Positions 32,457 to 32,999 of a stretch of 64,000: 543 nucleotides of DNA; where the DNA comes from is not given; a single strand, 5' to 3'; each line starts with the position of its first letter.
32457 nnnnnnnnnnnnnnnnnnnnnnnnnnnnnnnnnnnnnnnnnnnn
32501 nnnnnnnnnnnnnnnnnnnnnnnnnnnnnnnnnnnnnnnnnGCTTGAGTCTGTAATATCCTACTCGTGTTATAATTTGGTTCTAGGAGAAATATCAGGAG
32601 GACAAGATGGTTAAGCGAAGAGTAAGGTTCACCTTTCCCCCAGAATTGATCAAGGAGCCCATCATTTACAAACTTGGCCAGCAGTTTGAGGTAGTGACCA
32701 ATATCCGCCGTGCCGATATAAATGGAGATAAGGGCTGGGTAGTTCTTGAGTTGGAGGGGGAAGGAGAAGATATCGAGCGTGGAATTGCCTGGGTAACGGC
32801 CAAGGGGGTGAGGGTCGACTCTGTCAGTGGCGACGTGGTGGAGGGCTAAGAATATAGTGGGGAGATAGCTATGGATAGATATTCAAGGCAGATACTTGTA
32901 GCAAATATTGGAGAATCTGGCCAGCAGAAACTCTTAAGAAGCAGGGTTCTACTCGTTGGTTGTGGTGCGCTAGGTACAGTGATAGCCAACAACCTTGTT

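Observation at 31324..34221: ThrC-family PLP enzyme + standalone NIL domain + E1-like + ThiS-like carrier: a candidate protein-thiocarboxylate-dependent homocysteine/cysteine synthase module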

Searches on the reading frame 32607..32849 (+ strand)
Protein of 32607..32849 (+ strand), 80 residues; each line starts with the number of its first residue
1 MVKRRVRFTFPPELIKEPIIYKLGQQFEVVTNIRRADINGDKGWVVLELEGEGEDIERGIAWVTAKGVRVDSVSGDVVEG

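Call 3: search_protein_families(library=pfam, proteins=[window:32607-32849:+], max_evalue=0.01)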
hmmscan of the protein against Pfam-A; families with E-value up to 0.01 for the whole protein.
window:32607-32849:+ (80 aa): 1 family
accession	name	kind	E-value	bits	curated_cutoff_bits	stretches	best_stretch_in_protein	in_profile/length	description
PF09383.16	NIL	-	1.1e-14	54.4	24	1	4-70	1-71/73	NIL domain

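Call 4: search_protein_families(library=ncbifam, proteins=[window:32607-32849:+], max_evalue=0.01)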
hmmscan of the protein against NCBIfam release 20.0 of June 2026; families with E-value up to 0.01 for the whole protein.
window:32607-32849:+ (80 aa): 1 family
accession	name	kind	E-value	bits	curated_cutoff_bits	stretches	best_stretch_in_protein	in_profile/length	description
TIGR02314.1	ABC_MetN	equivalog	0.0003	19.9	499.7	1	6-72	269-339/343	methionine ABC transporter ATP-binding protein MetN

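Call 60: search_solved_structures(query=A2, max_evalue=1, show_alignments=2)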
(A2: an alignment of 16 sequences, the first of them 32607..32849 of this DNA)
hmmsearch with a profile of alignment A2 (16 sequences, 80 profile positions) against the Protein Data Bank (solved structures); distinct sequences matched with E-value up to 1: 7.
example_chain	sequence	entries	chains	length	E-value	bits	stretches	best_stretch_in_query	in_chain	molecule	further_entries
2qsw_A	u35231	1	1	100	2.1e-08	37.1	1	5-73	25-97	Methionine import ATP-binding protein metN 2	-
3dhx_A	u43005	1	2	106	4.8e-08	35.9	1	6-73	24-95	Methionine import ATP-binding protein metN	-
2qrr_A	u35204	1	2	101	5.2e-07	32.6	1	6-73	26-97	Methionine import ATP-binding protein metN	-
3dhw_C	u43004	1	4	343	5.3e-07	32.6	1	6-73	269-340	Methionine import ATP-binding protein metN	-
3tui_C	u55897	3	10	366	6e-07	32.4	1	6-73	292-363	Methionine import ATP-binding protein MetN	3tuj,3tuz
6cvl_C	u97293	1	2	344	7.1e-06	29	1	6-73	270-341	MetN nucleotide-binding subunit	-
3ced_A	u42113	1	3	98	0.00039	23.4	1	6-45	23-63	Methionine import ATP-binding protein metN 2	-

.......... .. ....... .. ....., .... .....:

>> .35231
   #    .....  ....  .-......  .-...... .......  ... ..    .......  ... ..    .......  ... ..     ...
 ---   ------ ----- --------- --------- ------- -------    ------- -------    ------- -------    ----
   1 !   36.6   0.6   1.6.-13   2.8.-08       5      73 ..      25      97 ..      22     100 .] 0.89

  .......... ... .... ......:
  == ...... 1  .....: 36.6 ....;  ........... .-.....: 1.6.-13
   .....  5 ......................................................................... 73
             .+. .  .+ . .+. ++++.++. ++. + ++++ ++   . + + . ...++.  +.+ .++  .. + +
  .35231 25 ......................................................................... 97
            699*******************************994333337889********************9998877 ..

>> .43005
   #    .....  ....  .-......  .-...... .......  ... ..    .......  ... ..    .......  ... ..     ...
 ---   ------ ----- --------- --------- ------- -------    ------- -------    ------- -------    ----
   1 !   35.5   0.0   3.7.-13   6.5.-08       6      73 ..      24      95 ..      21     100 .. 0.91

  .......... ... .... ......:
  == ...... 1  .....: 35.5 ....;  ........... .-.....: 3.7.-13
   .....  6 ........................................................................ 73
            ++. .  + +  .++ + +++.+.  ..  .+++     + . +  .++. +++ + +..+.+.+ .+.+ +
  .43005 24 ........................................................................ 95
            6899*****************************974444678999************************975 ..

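Call 66: find_homologous_proteins(query=A2, max_evalue=0.00001)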
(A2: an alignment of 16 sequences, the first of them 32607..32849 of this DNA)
Query A2 (16 sequences) (80 aa, profile of the alignment): 7997 proteins with E <= 0.00001 among 8000 candidates; the best 120 are listed.
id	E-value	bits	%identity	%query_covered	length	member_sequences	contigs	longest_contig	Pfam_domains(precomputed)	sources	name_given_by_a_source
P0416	2.9e-36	141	80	100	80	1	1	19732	PF09383.17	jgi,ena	-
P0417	6.4e-36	140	83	100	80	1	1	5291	PF09383.17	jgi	-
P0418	8.4e-36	139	75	100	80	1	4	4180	PF09383.17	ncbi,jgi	-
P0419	1.3e-35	139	74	100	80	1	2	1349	PF09383.17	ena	-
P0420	1.3e-35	139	79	100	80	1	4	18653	PF09383.17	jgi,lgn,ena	-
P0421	1.3e-35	139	83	100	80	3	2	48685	PF09383.17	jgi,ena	-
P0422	1.3e-35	139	74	100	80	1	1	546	PF09383.17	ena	-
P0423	1.4e-35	139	73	100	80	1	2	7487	PF09383.17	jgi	jgi:ABC-type methionine transport system ATPase subunit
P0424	1.6e-35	139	83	100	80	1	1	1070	PF09383.17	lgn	-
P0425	1.6e-35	138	80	100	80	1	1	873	PF09383.17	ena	-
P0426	1.7e-35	138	78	100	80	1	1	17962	PF09383.17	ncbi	ncbi:NIL domain-containing protein [Chloroflexota bacterium]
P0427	1.7e-35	138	80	100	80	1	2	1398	PF09383.17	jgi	-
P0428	1.9e-35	138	75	100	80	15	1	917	PF09383.17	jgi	-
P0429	2.1e-35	138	84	100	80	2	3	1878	PF09383.17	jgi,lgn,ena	-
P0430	2.2e-35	138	76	100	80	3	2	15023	PF09383.17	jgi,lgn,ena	-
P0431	2.2e-35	138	79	100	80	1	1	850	PF09383.17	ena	-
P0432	2.2e-35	138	81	100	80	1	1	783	PF09383.17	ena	-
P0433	2.2e-35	138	80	100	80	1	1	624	PF09383.17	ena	-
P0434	2.3e-35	138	81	100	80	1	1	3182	PF09383.17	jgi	-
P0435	2.4e-35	138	75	100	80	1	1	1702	PF09383.17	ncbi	-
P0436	2.4e-35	138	79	100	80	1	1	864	PF09383.17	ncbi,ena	-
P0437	2.6e-35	138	79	100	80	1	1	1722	PF09383.17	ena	-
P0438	2.7e-35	138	81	100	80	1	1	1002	PF09383.17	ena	-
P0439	2.7e-35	138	81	100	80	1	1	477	PF09383.17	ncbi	-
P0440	2.8e-35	138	71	100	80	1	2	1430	PF09383.17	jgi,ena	-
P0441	2.8e-35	138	78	100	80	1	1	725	PF09383.17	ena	-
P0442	2.9e-35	138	73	100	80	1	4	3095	PF09383.17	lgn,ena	-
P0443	2.9e-35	138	78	100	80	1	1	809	PF09383.17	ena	-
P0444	2.9e-35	138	76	100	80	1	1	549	PF09383.17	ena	-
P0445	2.9e-35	138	75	100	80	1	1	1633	PF09383.17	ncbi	-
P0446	3.0e-35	138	81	100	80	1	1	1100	PF09383.17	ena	-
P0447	3.1e-35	138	79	100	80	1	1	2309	PF09383.17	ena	-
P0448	3.1e-35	138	80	100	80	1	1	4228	PF09383.17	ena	-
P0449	3.3e-35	137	90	100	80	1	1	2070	PF09383.17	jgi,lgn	-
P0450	3.4e-35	137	83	100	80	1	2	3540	PF09383.17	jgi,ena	-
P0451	3.5e-35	137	90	100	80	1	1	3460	PF09383.17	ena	-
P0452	3.7e-35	137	79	100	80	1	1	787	PF09383.17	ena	-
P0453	3.7e-35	137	78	100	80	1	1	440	PF09383.17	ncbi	-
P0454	3.7e-35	137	78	100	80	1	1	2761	PF09383.17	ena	-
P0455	3.7e-35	137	76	100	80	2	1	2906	PF09383.17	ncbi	-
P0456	3.8e-35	137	88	100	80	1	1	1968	PF09383.17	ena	-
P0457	3.8e-35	137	83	100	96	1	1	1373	PF09383.17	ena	-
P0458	3.8e-35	137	100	100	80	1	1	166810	PF09383.17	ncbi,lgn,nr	ncbi:MAG: NIL domain-containing protein [Chloroflexi bacterium]|nr:NIL domain-containing protein [Ch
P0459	3.8e-35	137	78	100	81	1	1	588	PF09383.17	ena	-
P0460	3.8e-35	137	85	100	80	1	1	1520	PF09383.17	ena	-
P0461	3.9e-35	137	80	100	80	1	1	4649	PF09383.17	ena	-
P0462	4.1e-35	137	75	100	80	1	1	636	PF09383.17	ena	-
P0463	4.1e-35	137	78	100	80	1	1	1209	PF09383.17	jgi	jgi:ABC-type methionine transport system ATPase subunit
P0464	4.2e-35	137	78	100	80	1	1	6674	PF09383.17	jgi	-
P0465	4.2e-35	137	75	100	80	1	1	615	PF09383.17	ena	-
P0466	4.2e-35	137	81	100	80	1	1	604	PF09383.17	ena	-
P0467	4.2e-35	137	69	100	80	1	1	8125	PF09383.17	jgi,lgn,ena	-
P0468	4.3e-35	137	74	100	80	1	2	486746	PF09383.17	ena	-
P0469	4.4e-35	137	76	100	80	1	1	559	PF09383.17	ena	-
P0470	4.5e-35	137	69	100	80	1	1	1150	PF09383.17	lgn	-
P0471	4.5e-35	137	76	100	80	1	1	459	PF09383.17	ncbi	-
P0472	4.6e-35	137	79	100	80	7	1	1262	PF09383.17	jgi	-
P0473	4.7e-35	137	79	100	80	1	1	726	PF09383.17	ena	-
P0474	4.7e-35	137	81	100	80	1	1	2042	PF09383.17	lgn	-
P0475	4.7e-35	137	83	100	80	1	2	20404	PF09383.17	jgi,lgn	jgi:ABC-type methionine transport system ATPase subunit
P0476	4.8e-35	137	78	100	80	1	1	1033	PF09383.17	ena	-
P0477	4.8e-35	137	81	100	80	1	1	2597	PF09383.17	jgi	-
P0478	4.9e-35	137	78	100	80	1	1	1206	PF09383.17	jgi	-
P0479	5.0e-35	137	76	100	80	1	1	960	PF09383.17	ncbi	-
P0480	5.1e-35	137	66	100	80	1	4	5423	PF09383.17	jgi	jgi:ABC-type methionine transport system ATPase subunit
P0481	5.1e-35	137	73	100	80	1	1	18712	PF09383.17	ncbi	-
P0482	5.1e-35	137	75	100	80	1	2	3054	PF09383.17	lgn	-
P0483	5.1e-35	137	79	100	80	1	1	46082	PF09383.17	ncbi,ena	-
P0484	5.5e-35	137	78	100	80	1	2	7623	PF09383.17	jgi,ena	-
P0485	5.5e-35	137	75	100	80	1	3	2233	PF09383.17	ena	-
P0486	6.0e-35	137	78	100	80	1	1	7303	PF09383.17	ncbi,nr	ncbi:MAG: NIL domain-containing protein [Dehalococcoidales bacterium]|nr:NIL domain-containing prote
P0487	6.0e-35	137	85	100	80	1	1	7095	PF09383.17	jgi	-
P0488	6.0e-35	137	76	100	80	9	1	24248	PF09383.17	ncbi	ncbi:MAG: NIL domain-containing protein [Peptococcaceae bacterium]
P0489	6.0e-35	137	79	100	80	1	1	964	PF09383.17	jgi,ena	-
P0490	6.1e-35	137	78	100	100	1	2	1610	PF09383.17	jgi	-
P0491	6.2e-35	137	89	100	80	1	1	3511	PF09383.17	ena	-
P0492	6.2e-35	137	78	100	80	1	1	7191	PF09383.17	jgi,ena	-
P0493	6.3e-35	137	80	100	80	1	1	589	PF09383.17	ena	-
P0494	6.4e-35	137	75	100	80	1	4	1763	PF09383.17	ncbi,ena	-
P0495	6.4e-35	137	78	100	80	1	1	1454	PF09383.17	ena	-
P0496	6.4e-35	137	74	100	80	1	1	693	PF09383.17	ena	-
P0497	6.5e-35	137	85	100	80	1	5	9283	PF09383.17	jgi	jgi:ABC-type methionine transport system ATPase subunit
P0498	6.5e-35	137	91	100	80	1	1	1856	PF09383.17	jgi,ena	-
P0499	6.6e-35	136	76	100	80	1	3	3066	PF09383.17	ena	-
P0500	6.7e-35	136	74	100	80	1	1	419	PF09383.17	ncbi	-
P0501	6.7e-35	136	80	100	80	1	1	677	PF09383.17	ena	-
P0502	6.8e-35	136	75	100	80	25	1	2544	PF09383.17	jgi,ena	-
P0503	6.8e-35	136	75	100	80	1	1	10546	PF09383.17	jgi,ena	-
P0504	7.0e-35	136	78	100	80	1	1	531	PF09383.17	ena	-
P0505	7.0e-35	136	68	100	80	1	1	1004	PF09383.17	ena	-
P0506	7.0e-35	136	81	100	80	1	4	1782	PF09383.17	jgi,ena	-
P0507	7.1e-35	136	80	100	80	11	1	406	PF09383.17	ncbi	-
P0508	7.2e-35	136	80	100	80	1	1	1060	PF09383.17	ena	-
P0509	7.3e-35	136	75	100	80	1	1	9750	PF09383.17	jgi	-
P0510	7.3e-35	136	74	100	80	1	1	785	PF09383.17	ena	-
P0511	7.3e-35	136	83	100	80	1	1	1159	PF09383.17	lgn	-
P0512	7.4e-35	136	80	100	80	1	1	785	PF09383.17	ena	-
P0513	7.4e-35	136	79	100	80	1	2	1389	PF09383.17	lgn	-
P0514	7.4e-35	136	71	100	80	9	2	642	PF09383.17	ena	-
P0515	7.5e-35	136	79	100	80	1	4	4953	PF09383.17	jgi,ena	-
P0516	7.6e-35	136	80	100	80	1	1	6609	PF09383.17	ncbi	-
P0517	7.6e-35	136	74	100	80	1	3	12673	PF09383.17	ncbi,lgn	-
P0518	7.6e-35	136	80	100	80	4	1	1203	PF09383.17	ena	-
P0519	7.6e-35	136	75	100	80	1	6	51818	PF09383.17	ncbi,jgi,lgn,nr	ncbi:MAG: FeS-binding protein [Chloroflexi bacterium]|nr:FeS-binding protein [Chloroflexota bacteriu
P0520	7.7e-35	136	78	100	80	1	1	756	PF09383.17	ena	-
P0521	7.9e-35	136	76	100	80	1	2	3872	PF09383.17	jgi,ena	-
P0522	8.0e-35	136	73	100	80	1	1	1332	PF09383.17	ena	-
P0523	8.2e-35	136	81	100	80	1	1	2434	PF09383.17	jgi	-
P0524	8.2e-35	136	75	100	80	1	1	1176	PF09383.17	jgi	-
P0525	8.3e-35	136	78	100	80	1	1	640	PF09383.17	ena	-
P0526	8.3e-35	136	83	100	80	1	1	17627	PF09383.17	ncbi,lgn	ncbi:MAG: NIL domain-containing protein [Dehalococcoidales bacterium]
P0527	8.5e-35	136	75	100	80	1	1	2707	PF09383.17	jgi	-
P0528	8.5e-35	136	69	100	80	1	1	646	PF09383.17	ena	-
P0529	8.5e-35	136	89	100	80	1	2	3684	PF09383.17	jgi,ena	jgi:hypothetical protein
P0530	8.6e-35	136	74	100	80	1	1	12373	PF09383.17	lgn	-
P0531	8.6e-35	136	88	100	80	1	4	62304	PF09383.17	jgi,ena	-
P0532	8.6e-35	136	78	100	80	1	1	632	PF09383.17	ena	-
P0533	8.7e-35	136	79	100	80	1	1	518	PF09383.17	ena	-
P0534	8.7e-35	136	86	100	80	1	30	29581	PF09383.17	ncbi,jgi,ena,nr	ncbi:MAG: FeS-binding protein [Chloroflexi bacterium CG_4_8_14_3_um_filter_45_15]|nr:MAG: FeS-bindin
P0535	8.7e-35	136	75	100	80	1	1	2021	PF09383.17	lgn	-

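Call 67: find_encoding_contigs(protein=P0488, flank=6000, max_places=2)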
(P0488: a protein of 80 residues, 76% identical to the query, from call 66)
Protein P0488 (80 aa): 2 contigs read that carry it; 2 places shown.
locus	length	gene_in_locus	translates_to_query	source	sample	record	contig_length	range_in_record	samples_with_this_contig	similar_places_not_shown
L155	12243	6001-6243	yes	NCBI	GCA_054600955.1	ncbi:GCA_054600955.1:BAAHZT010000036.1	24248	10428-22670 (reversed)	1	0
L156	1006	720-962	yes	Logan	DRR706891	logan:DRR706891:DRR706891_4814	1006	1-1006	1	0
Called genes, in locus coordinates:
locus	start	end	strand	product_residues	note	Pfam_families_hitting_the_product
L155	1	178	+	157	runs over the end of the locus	-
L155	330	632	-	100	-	PF05016:ParE_toxin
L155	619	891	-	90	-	PF02604:PhdYeFM_antitox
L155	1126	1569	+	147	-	PF02082:Rrf2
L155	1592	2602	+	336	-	PF00899:ThiF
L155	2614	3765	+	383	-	PF00266:Aminotran_5, PF00155:Aminotran_1_2, PF01041:DegT_DnrJ_EryC1, PF01053:Cys_Met_Meta_PP (weak), PF01212:Beta_elim_lyase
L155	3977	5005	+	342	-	PF00291:PALP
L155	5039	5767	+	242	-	PF25087:GMPPB_C (faint), PF00132:Hexapep (weak)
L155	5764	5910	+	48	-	-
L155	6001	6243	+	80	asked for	PF09383:NIL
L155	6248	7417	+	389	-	PF00266:Aminotran_5, PF01053:Cys_Met_Meta_PP (weak), PF01212:Beta_elim_lyase, PF01041:DegT_DnrJ_EryC1 (weak)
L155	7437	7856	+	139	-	PF01592:NifU_N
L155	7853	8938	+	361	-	PF00764:Arginosuc_synth (faint), PF03054:tRNA_Me_trans, PF20259:tRNA_Me_trans_M, PF20258:tRNA_Me_trans_C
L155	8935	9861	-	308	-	PF01370:Epimerase, PF07993:NAD_binding_4 (faint)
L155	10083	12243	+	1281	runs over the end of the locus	PF00580:UvrD-helicase, PF13245:AAA_19, PF13361:UvrD_C, PF13538:UvrD_C_2 (faint), PF12705:PDDEXK_1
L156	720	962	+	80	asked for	PF09383:NIL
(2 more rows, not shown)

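Call 68: find_encoding_contigs(protein=P0468, flank=6000, max_places=2)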
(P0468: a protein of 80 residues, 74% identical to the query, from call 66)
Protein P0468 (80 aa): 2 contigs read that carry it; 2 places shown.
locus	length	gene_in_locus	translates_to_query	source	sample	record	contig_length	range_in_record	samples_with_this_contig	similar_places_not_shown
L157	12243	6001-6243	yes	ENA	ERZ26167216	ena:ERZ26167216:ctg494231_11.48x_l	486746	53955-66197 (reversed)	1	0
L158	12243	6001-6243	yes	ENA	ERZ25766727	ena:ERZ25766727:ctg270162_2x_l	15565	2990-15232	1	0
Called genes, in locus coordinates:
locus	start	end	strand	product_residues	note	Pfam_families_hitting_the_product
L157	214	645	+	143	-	PF08669:GCV_T_C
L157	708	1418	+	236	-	PF01411:tRNA-synt_2c, PF07973:tRNA_SAD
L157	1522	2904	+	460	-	PF00155:Aminotran_1_2, PF12897:Asp_aminotransf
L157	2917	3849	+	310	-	PF01497:Peripla_BP_2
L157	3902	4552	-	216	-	PF02190:LON_substr_bdg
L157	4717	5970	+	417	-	PF00291:PALP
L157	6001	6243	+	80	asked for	PF09383:NIL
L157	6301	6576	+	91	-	PF02597:ThiS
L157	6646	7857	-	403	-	PF01702:TGT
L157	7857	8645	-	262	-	PF01925:TauE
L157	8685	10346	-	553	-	PF01202:SKI, PF13238:AAA_18, PF13671:AAA_33 (weak), PF00465:Fe-ADH (weak), PF13685:Fe-ADH_2 (weak), PF01761:DHQ_synthase, PF24621:DHQS_C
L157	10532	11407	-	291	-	PF08501:Shikimate_dh_N, PF01488:Shikimate_DH, PF18317:SDH_C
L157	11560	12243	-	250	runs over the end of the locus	PF00106:adh_short, PF08659:KR, PF13561:adh_short_C2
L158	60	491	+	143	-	PF08669:GCV_T_C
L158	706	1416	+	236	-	PF01411:tRNA-synt_2c, PF07973:tRNA_SAD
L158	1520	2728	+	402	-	PF00155:Aminotran_1_2, PF12897:Asp_aminotransf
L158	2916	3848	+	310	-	PF01497:Peripla_BP_2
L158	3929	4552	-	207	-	PF02190:LON_substr_bdg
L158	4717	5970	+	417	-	PF00291:PALP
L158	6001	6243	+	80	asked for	PF09383:NIL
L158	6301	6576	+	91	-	PF02597:ThiS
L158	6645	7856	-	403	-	PF01702:TGT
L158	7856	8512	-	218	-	PF01925:TauE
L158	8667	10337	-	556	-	PF01202:SKI, PF13238:AAA_18 (weak), PF13671:AAA_33 (faint), PF00465:Fe-ADH (weak), PF13685:Fe-ADH_2 (weak), PF01761:DHQ_synthase, PF24621:DHQS_C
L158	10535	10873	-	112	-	PF18317:SDH_C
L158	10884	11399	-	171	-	PF08501:Shikimate_dh_N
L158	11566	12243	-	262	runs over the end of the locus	PF00106:adh_short, PF08659:KR, PF13561:adh_short_C2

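Call 87: predict_structure(alignment_id=A5)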
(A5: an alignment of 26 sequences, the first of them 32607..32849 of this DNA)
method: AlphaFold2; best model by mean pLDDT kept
length: 80 residues; sequences in the alignment: 26
mean_pLDDT: 76.2   pTM: 0.67
mean pLDDT of the five models: 76.2, 62.2, 61.9, 58.2, 58.1
residues with pLDDT >= 90: 8; 70-90: 52; 50-70: 10; < 50: 10
segments of 3 or more residues with pLDDT < 50: 37-41, 76-80
pLDDT, mean of each block of 10 residues (from residue 1): 85 72 84 58 76 90 89 56
secondary structure, 60 per line:
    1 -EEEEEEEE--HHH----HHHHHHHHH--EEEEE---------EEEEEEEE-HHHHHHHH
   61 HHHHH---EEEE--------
elements in order: E2-9 H19-27 E30-34 E44-51 H53-65 E69-72

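Call 89: fold_search(model_id=the predicted structure, library=pdb)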
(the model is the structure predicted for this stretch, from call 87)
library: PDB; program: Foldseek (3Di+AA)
matches with E <= 10: 1657; with E <= 0.001: 11
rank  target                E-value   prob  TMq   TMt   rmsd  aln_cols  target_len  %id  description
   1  3dhx_A                1.5e-05  1.00  0.75  0.62   2.7        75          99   25  Crystal structure of isolated C2 domain of the methionine uptake transporter (released 2008-08-05)
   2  3dhw_C                6.3e-05  1.00  0.80  0.20   1.7        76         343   22  Crystal structure of methionine importer MetNI (released 2008-08-05)
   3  6cvl_C                9.3e-05  1.00  0.75  0.19   3.1        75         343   24  Crystal structure of the Escherichia coli ATPgS-bound MetNI methionine ABC transporter in complex with its MetQ bindin (released 2018-11-14)
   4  2qrr_B                1.3e-04  1.00  0.75  0.63   2.3        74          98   20  Crystal structure of the soluble domain of the ABC transporter, ATP-binding protein from Vibrio parahaemolyticus (released 2007-08-14)
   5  3tuz_H                1.4e-04  1.00  0.78  0.19   2.2        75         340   23  Inward facing conformations of the MetNI methionine ABC transporter: CY5 SeMet soak crystal form (released 2011-11-30)
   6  3tui_D                2.0e-04  1.00  0.78  0.19   2.9        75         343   23  Inward facing conformations of the MetNI methionine ABC transporter: CY5 native crystal form (released 2011-11-30)
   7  2qrr_A                2.4e-04  1.00  0.75  0.63   2.2        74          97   20  Crystal structure of the soluble domain of the ABC transporter, ATP-binding protein from Vibrio parahaemolyticus (released 2007-08-14)
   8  6cvl_D                2.6e-04  1.00  0.75  0.19   3.1        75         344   24  Crystal structure of the Escherichia coli ATPgS-bound MetNI methionine ABC transporter in complex with its MetQ bindin (released 2018-11-14)
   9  2qsw                  4.1e-04  1.00  0.67  0.60   5.0        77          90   26  Crystal structure of C-terminal domain of ABC transporter / ATP-binding protein from Enterococcus faecalis (released 2007-08-21)
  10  3tui_C                4.9e-04  1.00  0.79  0.19   2.2        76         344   22  Inward facing conformations of the MetNI methionine ABC transporter: CY5 native crystal form (released 2011-11-30)
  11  3ced_A                5.6e-04  1.00  0.73  0.61   3.4        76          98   22  Crystal structure of the C-terminal NIL domain of an ABC transporter protein homologue from Staphylococcus aureus (released 2008-05-13)
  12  4rjv_C                4.4e-03  1.00  0.57  0.57   3.6        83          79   11  Crystal Structure of a De Novo Designed Ferredoxin Fold, Northeast Structural Genomics Consortium (NESG) Target OR461 (released 2014-10-22)
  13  4rjv_A                4.7e-03  1.00  0.57  0.55   3.8        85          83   10  Crystal Structure of a De Novo Designed Ferredoxin Fold, Northeast Structural Genomics Consortium (NESG) Target OR461 (released 2014-10-22)
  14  4pww                  6.1e-03  1.00  0.58  0.55   3.4        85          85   14  Crystal Structure of Engineered Protein. Northeast Structural Genomics Consortium Target OR494. (released 2014-04-09)
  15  9qup_B                6.1e-03  1.00  0.58  0.33   3.7        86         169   17  Tb(III)-bound de novo protein scaffold TFD-EE MPNN (released 2025-11-19)
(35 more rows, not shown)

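Call 90: find_encoding_contigs(protein=P0519, flank=4000, max_places=2)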
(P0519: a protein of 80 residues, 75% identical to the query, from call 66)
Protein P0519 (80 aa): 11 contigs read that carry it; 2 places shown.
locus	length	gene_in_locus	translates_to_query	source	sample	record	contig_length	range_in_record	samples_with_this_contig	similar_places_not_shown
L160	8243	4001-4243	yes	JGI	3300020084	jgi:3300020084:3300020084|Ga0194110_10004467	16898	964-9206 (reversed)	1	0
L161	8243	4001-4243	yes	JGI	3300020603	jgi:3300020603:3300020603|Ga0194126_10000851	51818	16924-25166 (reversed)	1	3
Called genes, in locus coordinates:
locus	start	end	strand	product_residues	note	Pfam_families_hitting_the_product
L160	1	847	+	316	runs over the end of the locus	PF00291:PALP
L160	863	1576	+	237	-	PF00132:Hexapep (weak)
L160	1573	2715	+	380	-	PF01053:Cys_Met_Meta_PP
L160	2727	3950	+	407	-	PF05810:NinF (faint), PF00291:PALP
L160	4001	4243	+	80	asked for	PF09383:NIL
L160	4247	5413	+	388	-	PF00155:Aminotran_1_2 (faint), PF00266:Aminotran_5, PF01041:DegT_DnrJ_EryC1 (weak), PF01212:Beta_elim_lyase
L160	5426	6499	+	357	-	PF00586:AIRS, PF02769:AIRS_C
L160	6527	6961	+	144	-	PF03473:MOSC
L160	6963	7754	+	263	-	PF02634:FdhD-NarQ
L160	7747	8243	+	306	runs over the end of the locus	PF02445:NadA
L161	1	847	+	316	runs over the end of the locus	PF00291:PALP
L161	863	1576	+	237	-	PF00132:Hexapep (weak)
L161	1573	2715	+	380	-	PF01053:Cys_Met_Meta_PP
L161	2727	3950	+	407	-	PF05810:NinF (faint), PF00291:PALP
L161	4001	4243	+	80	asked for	PF09383:NIL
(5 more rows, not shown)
